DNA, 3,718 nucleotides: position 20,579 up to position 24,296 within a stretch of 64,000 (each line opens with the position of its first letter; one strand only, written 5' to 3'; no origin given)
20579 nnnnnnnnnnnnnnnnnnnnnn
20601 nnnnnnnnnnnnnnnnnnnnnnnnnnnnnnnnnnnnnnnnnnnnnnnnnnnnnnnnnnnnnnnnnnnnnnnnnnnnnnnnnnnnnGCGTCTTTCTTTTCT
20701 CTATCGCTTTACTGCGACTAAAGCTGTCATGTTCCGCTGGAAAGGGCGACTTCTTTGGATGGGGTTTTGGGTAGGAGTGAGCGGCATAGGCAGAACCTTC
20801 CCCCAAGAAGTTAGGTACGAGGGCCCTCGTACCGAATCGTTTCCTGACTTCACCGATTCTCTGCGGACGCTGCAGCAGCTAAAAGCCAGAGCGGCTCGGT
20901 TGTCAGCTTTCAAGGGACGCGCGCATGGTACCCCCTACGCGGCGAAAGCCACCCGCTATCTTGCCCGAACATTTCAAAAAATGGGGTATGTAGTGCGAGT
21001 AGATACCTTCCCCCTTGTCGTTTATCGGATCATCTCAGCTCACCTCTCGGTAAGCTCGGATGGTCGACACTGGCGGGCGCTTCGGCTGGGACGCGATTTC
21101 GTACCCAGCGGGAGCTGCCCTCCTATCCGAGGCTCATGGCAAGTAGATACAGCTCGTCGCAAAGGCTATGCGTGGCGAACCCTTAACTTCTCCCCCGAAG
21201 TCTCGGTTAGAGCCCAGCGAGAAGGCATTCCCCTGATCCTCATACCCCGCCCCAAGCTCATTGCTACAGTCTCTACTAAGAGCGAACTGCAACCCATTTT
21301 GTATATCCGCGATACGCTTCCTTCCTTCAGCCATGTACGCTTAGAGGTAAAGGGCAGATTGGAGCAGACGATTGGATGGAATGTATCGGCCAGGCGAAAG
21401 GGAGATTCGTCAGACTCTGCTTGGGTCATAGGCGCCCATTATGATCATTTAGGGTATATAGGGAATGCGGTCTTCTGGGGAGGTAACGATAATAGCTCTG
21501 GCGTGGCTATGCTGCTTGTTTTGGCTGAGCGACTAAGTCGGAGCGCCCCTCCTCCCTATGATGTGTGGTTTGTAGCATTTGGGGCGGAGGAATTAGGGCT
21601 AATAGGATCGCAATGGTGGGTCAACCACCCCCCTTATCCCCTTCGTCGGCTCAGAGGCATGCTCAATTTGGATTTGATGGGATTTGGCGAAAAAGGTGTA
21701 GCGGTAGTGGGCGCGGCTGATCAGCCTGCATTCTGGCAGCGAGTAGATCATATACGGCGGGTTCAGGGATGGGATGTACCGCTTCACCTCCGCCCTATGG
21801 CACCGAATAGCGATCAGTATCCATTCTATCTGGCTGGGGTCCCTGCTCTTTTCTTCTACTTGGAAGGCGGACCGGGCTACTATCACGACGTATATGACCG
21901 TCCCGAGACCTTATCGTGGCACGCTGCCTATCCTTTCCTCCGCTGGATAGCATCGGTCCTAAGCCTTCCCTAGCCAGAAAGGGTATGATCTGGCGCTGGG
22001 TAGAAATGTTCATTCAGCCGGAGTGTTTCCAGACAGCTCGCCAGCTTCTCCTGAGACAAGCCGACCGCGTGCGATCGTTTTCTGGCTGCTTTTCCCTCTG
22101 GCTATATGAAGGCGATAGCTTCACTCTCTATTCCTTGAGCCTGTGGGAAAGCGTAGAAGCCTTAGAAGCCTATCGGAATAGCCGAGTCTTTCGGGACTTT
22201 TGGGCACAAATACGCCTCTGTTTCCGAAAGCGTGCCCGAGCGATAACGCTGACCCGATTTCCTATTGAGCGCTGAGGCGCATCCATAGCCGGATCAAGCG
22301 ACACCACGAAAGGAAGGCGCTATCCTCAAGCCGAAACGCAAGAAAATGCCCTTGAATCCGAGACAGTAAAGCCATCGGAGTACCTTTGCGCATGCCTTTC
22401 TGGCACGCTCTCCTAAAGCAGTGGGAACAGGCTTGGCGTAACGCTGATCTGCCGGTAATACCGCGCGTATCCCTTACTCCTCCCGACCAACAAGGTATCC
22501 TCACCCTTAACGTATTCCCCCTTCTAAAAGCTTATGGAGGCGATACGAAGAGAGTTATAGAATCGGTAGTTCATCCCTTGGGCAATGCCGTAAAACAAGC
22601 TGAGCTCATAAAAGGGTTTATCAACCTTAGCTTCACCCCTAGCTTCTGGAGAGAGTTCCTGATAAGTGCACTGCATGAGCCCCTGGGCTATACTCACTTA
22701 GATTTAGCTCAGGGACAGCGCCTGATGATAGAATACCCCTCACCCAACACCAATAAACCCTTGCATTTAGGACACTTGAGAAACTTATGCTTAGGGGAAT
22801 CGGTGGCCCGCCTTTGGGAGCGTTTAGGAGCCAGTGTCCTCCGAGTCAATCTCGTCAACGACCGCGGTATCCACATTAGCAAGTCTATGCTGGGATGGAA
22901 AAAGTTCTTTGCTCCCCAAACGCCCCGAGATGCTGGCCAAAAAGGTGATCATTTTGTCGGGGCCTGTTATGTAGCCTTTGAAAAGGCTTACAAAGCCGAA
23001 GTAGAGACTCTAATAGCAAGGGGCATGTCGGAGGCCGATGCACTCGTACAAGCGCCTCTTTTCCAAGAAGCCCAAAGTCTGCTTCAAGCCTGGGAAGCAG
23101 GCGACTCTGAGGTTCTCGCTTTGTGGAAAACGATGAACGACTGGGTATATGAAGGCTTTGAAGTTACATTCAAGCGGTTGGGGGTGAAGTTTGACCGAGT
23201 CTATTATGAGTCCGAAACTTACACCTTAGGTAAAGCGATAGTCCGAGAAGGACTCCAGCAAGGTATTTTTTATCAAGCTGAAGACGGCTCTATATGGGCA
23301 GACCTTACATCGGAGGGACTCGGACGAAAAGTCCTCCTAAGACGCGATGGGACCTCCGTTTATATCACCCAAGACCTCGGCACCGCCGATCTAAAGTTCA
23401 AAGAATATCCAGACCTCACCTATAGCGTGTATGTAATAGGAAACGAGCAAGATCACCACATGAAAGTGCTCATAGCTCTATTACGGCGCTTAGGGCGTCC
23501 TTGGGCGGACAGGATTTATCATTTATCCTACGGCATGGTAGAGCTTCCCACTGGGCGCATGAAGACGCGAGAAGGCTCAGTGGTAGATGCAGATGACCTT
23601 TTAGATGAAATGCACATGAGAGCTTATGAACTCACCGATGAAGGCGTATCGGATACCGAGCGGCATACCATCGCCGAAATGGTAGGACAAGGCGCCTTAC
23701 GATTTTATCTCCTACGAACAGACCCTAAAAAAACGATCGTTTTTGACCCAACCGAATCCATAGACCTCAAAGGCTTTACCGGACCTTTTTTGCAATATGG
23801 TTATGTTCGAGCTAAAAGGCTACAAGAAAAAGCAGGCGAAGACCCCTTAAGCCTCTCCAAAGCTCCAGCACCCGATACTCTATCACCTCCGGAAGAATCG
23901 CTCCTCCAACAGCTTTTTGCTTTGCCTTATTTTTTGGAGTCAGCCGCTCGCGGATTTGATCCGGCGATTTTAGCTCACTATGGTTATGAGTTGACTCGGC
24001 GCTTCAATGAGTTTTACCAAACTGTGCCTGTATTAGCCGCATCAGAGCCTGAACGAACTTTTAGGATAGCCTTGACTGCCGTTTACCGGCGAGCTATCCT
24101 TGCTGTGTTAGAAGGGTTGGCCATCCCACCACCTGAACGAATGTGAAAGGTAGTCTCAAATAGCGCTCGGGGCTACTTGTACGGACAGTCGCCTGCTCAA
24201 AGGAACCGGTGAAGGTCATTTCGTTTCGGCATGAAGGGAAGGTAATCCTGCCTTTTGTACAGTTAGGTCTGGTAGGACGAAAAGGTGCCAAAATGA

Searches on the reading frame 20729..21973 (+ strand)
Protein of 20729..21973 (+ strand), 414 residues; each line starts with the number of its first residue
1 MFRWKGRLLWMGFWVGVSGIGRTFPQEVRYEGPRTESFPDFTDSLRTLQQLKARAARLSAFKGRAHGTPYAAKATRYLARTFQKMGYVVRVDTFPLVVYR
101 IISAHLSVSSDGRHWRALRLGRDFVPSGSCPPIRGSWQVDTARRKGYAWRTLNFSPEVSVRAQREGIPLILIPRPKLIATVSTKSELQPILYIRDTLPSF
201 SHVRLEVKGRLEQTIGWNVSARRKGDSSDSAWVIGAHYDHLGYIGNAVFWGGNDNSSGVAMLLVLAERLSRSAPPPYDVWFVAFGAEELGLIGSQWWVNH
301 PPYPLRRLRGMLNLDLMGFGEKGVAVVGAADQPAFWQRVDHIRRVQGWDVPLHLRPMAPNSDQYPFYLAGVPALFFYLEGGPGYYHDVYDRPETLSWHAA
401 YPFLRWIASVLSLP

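Call 72: search_protein_families(library=pfam, proteins=[window:20729-21973:+], max_evalue=0.001)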
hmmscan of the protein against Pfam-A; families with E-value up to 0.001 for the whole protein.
window:20729-21973:+ (414 aa): 2 families
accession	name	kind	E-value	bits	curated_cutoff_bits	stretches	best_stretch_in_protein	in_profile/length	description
PF04389.22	Peptidase_M28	-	2.6e-32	112.5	21.3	1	218-403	1-185/193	Peptidase family M28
PF05343.19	Peptidase_M42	-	0.00031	20.3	23.2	0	254-298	134-177/292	M42 glutamyl aminopeptidase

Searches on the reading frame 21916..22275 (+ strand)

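Call 84: search_protein_families(library=pfam, proteins=[window:21916-22275:+], max_evalue=0.001)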
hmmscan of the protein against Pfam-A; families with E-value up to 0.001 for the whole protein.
window:21916-22275:+ (119 aa): 1 family
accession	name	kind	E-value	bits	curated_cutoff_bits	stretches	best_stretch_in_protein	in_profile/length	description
PF03992.22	ABM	-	4.5e-08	33.6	23.1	1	29-95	6-75/78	Antibiotic biosynthesis monooxygenase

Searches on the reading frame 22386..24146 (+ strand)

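Call 72: search_protein_families(library=pfam, proteins=[window:22386-24146:+], max_evalue=0.001)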
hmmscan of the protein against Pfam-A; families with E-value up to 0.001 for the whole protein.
window:22386-24146:+ (586 aa): 2 families
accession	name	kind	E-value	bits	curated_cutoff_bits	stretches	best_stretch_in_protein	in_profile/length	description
PF00750.26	tRNA-synt_1d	-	2.7e-40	138.9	23.3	1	107-445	16-339/349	tRNA synthetases class I (R), catalytic domain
PF05746.21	DALR_1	-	7.6e-20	71.6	22.3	1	469-586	1-117/117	DALR anticodon binding domain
